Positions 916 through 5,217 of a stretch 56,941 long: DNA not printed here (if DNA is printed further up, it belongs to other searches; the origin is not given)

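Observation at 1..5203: Type II CRISPR-Cas9 locus with cas9 translationally coupled to cas2 and no cas1, csn2 or cas4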

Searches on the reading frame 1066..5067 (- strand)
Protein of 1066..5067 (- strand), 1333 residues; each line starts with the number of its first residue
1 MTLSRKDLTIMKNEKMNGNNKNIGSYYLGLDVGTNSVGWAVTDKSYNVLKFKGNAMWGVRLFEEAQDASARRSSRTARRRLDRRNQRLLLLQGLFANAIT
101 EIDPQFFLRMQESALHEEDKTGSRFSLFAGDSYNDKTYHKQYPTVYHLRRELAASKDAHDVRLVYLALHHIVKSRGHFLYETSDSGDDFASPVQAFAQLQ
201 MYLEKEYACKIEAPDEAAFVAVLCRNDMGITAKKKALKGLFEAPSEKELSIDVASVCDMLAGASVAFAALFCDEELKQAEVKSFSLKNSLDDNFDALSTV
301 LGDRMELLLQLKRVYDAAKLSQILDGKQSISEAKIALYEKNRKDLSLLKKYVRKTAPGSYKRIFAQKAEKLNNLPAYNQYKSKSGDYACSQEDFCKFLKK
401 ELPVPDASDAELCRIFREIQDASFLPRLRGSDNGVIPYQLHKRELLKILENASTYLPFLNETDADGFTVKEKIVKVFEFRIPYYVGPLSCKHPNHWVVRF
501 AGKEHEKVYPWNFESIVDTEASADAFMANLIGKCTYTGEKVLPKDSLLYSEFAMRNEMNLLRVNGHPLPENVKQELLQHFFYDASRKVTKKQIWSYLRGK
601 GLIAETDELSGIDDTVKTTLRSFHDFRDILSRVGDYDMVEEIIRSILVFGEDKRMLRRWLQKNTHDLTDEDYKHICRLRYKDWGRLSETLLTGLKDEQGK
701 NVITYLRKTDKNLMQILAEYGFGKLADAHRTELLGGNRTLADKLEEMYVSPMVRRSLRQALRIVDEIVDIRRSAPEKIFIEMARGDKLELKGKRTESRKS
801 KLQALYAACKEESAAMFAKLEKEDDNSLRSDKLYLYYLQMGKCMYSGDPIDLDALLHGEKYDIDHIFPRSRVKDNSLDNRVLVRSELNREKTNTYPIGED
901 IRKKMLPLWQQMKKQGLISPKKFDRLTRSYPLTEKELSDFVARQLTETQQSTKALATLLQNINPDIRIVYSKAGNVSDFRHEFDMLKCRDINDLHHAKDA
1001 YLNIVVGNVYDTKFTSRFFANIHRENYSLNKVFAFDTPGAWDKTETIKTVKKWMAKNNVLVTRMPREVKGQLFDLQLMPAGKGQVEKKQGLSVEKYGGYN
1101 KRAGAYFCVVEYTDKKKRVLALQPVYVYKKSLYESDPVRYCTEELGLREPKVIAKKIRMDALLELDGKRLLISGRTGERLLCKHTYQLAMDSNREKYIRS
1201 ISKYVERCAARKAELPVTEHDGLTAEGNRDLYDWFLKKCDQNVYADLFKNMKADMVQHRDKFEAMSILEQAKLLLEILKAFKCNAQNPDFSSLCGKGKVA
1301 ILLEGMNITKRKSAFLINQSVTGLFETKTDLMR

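Call 4: search_protein_families(library=pfam, proteins=[window:1066-5067:-], max_evalue=0.01)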
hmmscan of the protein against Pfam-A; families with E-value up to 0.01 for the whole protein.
window:1066-5067:- (1333 aa): 5 families
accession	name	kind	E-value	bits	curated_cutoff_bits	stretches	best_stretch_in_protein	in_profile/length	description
PF16592.10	Cas9_REC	-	6.4e-124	415.1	25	1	196-722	5-533/541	REC lobe of CRISPR-associated endonuclease Cas9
PF16595.10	Cas9_PI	-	8.3e-65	219.6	25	1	1069-1327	1-265/265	PAM-interacting domain of CRISPR-associated endonuclease Cas9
PF13395.12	HNH_4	-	5.6e-21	74.7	22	1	843-896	1-53/54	HNH endonuclease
PF22702.2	Cas9_RuvC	-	4.5e-14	53.2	27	1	950-1012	2-72/151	Cas9 RuvC domain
PF16593.10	Cas9-BH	-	1.7e-08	34.5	26.3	1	71-103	1-33/33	Bridge helix of CRISPR-associated endonuclease Cas9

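Call 5: search_protein_families(library=ncbifam, proteins=[window:1066-5067:-], max_evalue=0.01)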
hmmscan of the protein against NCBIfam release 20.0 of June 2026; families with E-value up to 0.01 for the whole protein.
window:1066-5067:- (1333 aa): 3 families
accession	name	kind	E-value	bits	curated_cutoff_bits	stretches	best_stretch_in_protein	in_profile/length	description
TIGR01865.2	cas_Csn1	equivalog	5.5e-268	892.4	100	1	26-1324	1-1070/1070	type II CRISPR RNA-guided endonuclease Cas9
NF049971.1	CRISPR_Cas9d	exception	1.3e-17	63.8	375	1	768-1014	480-730/986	type II CRISPR RNA-guided endonuclease Cas9d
NF040563.1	guided_IscB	equivalog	0.00025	20.3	175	0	6-86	34-105/314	RNA-guided endonuclease IscB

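Call 7: find_encoding_contigs(protein=window:1066-5067:-, flank=10000, max_places=10)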
Protein window:1066-5067:- (1333 aa): no gene with exactly this product is on record in the collection.

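Call 8: find_related_loci(query=window:1066-5067:-, collection=genome_contigs, flank=8000)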
Query window:1066-5067:- (1333 aa) in genome_contigs; peptide patterns used: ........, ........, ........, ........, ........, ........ (x = any residue, [..] = any of these).
38 stretches matched a pattern; 1 encode a relative of the query (tblastn E <= 1e-3); 1 distinct loci.
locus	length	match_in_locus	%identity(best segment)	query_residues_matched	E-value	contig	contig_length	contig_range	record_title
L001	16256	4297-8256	70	15-1332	0e+0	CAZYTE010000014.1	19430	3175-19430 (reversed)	MAG TPA_asm: uncultured Oscillospiraceae bacterium isolate SRP315200_co2_235 genome assembly, contig: NODE_2656_length_1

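Call 18: find_homologous_proteins(query=window:1066-5067:-, max_evalue=1e-100)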
Query window:1066-5067:- (1333 aa): 5469 proteins with E <= 1e-100 among 8000 candidates; the best 120 are listed.
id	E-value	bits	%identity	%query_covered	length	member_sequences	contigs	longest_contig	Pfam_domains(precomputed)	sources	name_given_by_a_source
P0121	0.0e+0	3011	100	99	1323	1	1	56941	PF16592.11,PF13395.13,PF22702.3,PF16593.12,PF16595.11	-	-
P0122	0.0e+0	2215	73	99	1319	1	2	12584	PF16592.11,PF13395.13,PF22702.3,PF16593.12,PF16595.11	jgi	-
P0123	0.0e+0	2153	71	99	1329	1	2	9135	PF16592.11,PF13395.13,PF22702.3,PF16593.12,PF16595.11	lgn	-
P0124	0.0e+0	2136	71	99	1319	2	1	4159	PF16592.11,PF13395.13,PF22702.3,PF16593.12,PF16595.11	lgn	-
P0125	0.0e+0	2123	70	99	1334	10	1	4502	PF16592.11,PF13395.13,PF22702.3,PF16593.12,PF16595.11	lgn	-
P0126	0.0e+0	2102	69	99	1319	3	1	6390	PF16592.11,PF13395.13,PF22702.3,PF16593.12,PF16595.11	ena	-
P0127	0.0e+0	2097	69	99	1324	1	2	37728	PF16592.11,PF13395.13,PF22702.3,PF16593.12,PF16595.11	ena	-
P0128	0.0e+0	2094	69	99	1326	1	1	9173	PF16592.11,PF13395.13,PF22702.3,PF16593.12,PF16595.11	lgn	-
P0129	0.0e+0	2093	70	99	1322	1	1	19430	PF16592.11,PF13395.13,PF22702.3,PF16593.12,PF16595.11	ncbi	-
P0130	0.0e+0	2081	69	99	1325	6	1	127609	PF16592.11,PF13395.13,PF22702.3,PF16593.12,PF16595.11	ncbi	-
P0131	0.0e+0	2076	69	99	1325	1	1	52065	PF16592.11,PF13395.13,PF22702.3,PF16593.12,PF16595.11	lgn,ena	-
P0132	0.0e+0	2039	67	99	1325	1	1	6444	PF16592.11,PF13395.13,PF22702.3,PF16593.12,PF16595.11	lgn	-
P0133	0.0e+0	2026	68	99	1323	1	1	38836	PF16592.11,PF13395.13,PF22702.3,PF16593.12,PF16595.11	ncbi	-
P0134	0.0e+0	1965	66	99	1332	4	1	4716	PF16592.11,PF13395.13,PF22702.3,PF16593.12,PF16595.11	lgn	-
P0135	0.0e+0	1941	64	99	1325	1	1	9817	PF16592.11,PF13395.13,PF22702.3,PF16593.12,PF16595.11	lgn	-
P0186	0.0e+0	1667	58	99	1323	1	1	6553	PF16592.11,PF13395.13,PF22702.3,PF16593.12,PF16595.11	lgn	-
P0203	0.0e+0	1607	56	98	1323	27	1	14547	PF16592.11,PF13395.13,PF22702.3,PF16593.12,PF16595.11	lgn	-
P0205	0.0e+0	1604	55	99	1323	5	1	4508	PF16592.11,PF13395.13,PF22702.3,PF16593.12,PF16595.11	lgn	-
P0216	0.0e+0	1589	55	99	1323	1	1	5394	PF16592.11,PF13395.13,PF22702.3,PF16593.12,PF16595.11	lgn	-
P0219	0.0e+0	1585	55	99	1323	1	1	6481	PF16592.11,PF13395.13,PF22702.3,PF16593.12,PF16595.11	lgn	-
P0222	0.0e+0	1583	55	99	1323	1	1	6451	PF16592.11,PF13395.13,PF22702.3,PF16593.12,PF16595.11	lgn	-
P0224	0.0e+0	1582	55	99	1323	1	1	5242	PF16592.11,PF13395.13,PF22702.3,PF16593.12,PF16595.11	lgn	-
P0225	0.0e+0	1580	55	99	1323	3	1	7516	PF16592.11,PF13395.13,PF22702.3,PF16593.12,PF16595.11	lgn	-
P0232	0.0e+0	1573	55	99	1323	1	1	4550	PF16592.11,PF13395.13,PF22702.3,PF16593.12,PF16595.11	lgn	-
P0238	0.0e+0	1559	55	98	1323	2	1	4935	PF16592.11,PF13395.13,PF22702.3,PF16593.12,PF16595.11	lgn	-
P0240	0.0e+0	1557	54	99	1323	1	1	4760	PF16592.11,PF13395.13,PF22702.3,PF16593.12,PF16595.11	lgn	-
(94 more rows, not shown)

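Call 19: find_encoding_contigs(protein=P0122, flank=5000, max_places=2)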
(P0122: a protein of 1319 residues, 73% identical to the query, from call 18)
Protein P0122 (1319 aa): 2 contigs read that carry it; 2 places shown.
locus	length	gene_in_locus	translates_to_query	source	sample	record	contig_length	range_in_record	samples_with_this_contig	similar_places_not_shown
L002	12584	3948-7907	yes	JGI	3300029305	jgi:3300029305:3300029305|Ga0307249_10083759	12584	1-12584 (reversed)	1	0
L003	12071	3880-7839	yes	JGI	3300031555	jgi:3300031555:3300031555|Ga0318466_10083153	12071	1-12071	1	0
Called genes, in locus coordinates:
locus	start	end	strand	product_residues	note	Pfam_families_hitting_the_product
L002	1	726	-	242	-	?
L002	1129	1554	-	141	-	PF06541:ABC_trans_CmpB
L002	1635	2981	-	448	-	-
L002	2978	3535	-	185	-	PF04542:Sigma70_r2, PF07638:Sigma70_ECF, PF08281:Sigma70_r4_2 (weak)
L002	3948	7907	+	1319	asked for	PF16593:Cas9-BH, PF16592:Cas9_REC, PF13395:HNH_4, PF22702:Cas9_RuvC, PF16595:Cas9_PI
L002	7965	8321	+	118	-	-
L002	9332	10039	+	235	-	PF03591:AzlC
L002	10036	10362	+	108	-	PF05437:AzlD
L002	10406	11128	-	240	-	PF02308:MgtC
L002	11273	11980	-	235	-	PF00005:ABC_tran, PF13304:AAA_21 (faint)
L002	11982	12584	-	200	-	?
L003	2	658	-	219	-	?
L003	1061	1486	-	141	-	PF06541:ABC_trans_CmpB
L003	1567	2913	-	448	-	-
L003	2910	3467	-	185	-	PF04542:Sigma70_r2, PF07638:Sigma70_ECF, PF08281:Sigma70_r4_2 (weak)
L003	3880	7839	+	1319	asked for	PF16593:Cas9-BH, PF16592:Cas9_REC, PF13395:HNH_4, PF22702:Cas9_RuvC, PF16595:Cas9_PI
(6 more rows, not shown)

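Call 20: find_encoding_contigs(protein=P0127, flank=5000, max_places=2)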
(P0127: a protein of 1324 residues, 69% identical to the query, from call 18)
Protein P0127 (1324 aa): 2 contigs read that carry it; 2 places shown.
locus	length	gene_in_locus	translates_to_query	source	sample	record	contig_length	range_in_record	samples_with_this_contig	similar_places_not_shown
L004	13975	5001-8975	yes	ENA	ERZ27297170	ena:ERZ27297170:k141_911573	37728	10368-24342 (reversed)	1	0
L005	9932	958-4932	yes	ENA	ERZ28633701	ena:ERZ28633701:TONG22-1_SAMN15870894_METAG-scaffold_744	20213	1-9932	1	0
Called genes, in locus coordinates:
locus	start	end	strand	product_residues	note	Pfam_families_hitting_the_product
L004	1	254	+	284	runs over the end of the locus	PF00005:ABC_tran, PF13304:AAA_21 (faint), PF12399:BCA_ABC_TP_C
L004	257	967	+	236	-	PF00005:ABC_tran, PF13304:AAA_21 (faint)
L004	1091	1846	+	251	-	-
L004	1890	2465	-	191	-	PF01725:Ham1p_like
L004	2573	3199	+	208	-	PF04961:FTCD_C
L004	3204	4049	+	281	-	PF00763:THF_DHG_CYH, PF02882:THF_DHG_CYH_C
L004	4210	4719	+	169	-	PF07155:ECF-ribofla_trS, PF12822:ECF_trnsprt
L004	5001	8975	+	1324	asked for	PF16593:Cas9-BH, PF16592:Cas9_REC, PF13395:HNH_4, PF22702:Cas9_RuvC, PF16595:Cas9_PI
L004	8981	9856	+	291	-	PF01867:Cas_Cas1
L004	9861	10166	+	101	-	PF09827:CRISPR_Cas2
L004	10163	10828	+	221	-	PF09711:Cas_Csn2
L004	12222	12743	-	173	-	PF00857:Isochorismatase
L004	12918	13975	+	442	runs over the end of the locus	PF13375:RnfC_N, PF01512:Complex1_51K, PF10531:SLBB (faint), PF13746:Fer4_18 (faint), PF13237:Fer4_10 (weak), PF14697:Fer4_21 (weak), PF12838:Fer4_7 (weak), PF13183:Fer4_8, +3 more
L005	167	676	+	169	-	PF07155:ECF-ribofla_trS, PF12822:ECF_trnsprt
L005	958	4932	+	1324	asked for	PF16593:Cas9-BH, PF16592:Cas9_REC, PF13395:HNH_4, PF22702:Cas9_RuvC, PF16595:Cas9_PI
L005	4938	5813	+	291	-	PF01867:Cas_Cas1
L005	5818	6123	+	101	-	PF09827:CRISPR_Cas2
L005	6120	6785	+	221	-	PF09711:Cas_Csn2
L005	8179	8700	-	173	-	PF00857:Isochorismatase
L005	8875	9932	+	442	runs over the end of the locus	PF13375:RnfC_N, PF01512:Complex1_51K, PF10531:SLBB (faint), PF13746:Fer4_18 (faint), PF13237:Fer4_10 (weak), PF14697:Fer4_21 (weak), PF12838:Fer4_7 (weak), PF13183:Fer4_8, +3 more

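Call 21: find_encoding_contigs(protein=P0130, flank=5000, max_places=2)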
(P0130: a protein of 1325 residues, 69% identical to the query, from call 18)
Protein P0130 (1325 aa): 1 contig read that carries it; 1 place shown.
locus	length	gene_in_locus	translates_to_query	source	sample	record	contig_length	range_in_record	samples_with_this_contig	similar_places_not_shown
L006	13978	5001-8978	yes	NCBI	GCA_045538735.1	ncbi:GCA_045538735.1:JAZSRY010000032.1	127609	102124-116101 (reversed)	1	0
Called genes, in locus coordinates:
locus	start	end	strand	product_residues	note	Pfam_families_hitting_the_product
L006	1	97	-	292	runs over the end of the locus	-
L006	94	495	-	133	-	-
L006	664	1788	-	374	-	PF16927:HisKA_7TM, PF00196:GerE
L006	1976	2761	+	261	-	PF01182:Glucosamine_iso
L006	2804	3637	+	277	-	PF00456:Transketolase_N, PF13292:DXP_synthase_N, PF09364:XFP_N (weak), PF00676:E1_dh, PF02775:TPP_enzyme_C (weak)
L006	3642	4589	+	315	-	PF02779:Transket_pyr, PF02780:Transketolase_C, PF22613:Transketolase_C_1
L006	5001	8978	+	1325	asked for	PF16593:Cas9-BH, PF16592:Cas9_REC, PF13395:HNH_4, PF22702:Cas9_RuvC, PF16595:Cas9_PI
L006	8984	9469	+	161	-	-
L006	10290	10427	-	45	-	-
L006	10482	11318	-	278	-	PF03009:GDPD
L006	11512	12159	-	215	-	-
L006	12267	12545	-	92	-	-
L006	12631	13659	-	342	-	PF01661:Macro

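Call 26: find_encoding_contigs(protein=P0121, flank=10000, max_places=3)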
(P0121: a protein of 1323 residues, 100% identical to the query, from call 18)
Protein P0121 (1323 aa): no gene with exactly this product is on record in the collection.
